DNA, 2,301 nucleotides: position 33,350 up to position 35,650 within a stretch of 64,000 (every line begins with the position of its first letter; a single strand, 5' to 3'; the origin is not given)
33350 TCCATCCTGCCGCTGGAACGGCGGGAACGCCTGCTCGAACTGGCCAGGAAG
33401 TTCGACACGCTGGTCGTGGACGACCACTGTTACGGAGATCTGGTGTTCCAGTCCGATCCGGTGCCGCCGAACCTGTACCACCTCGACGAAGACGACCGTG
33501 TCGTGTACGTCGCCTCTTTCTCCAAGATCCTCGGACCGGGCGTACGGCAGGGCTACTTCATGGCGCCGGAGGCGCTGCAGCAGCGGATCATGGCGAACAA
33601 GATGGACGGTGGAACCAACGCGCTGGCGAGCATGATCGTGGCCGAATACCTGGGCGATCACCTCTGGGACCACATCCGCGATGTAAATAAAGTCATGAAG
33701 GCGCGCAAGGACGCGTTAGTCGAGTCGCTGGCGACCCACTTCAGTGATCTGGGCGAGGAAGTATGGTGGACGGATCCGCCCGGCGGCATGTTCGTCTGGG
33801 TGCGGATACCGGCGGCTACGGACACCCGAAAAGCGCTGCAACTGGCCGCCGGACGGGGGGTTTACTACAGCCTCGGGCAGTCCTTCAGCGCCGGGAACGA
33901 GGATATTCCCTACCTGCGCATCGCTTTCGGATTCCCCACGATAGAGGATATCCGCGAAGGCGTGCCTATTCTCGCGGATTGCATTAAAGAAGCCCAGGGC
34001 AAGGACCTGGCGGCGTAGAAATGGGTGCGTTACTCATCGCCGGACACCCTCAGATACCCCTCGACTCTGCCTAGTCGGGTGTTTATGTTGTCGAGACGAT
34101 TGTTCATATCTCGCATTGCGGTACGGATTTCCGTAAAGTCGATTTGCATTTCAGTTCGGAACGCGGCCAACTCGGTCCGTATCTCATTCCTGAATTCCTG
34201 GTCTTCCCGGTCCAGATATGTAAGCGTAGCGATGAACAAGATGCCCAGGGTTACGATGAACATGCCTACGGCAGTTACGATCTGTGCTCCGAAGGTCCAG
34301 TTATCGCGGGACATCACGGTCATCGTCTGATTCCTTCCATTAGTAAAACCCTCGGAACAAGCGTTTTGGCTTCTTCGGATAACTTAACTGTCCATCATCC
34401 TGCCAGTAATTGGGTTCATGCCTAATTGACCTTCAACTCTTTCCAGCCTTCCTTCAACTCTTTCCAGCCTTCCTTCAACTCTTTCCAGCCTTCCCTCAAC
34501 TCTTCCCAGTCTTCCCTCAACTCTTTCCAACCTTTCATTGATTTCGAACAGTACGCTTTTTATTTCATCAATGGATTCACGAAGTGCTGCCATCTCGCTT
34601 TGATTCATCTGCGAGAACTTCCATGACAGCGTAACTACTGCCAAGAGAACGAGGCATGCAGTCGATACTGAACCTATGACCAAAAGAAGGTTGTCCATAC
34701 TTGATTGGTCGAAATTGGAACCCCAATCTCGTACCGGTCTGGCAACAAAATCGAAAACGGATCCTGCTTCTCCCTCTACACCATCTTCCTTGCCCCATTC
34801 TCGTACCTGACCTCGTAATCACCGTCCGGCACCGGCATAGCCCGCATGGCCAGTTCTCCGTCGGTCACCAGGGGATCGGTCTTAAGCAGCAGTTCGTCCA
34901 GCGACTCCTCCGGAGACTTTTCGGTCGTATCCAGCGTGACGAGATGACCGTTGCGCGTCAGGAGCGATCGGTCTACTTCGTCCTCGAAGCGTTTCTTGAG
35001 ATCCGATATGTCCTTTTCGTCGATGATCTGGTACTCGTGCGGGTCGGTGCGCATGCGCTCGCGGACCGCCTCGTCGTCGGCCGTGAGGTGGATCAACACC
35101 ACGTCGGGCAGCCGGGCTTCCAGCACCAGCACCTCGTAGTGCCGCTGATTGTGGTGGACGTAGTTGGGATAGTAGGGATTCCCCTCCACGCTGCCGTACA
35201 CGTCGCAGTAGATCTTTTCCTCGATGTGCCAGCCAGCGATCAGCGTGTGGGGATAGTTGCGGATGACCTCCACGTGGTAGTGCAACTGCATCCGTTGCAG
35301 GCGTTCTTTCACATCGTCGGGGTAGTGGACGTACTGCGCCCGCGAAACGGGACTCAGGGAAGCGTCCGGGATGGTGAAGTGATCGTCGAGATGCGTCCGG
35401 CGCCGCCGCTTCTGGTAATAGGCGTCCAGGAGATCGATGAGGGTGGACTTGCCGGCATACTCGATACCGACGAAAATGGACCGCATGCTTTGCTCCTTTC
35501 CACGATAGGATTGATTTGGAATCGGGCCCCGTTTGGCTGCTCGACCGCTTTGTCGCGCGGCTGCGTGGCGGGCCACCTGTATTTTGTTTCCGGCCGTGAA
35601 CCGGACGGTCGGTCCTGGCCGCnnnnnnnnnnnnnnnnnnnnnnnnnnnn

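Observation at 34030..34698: Tandem paralogous single-TM proteins ending in RLxRVEG heptads, one expanded by a 21-bp in-frame repeat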

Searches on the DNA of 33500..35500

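Call 65: search_rna_families(source=window, start=33500, end=35500, threshold=evalue, max_evalue=1)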
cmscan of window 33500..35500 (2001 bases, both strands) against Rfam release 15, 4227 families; matches with E-value up to 1: 0.
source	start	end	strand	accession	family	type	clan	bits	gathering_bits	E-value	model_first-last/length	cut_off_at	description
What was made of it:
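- Tried and rejected: Rfam found nothing across 33500-35500 (call 65).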
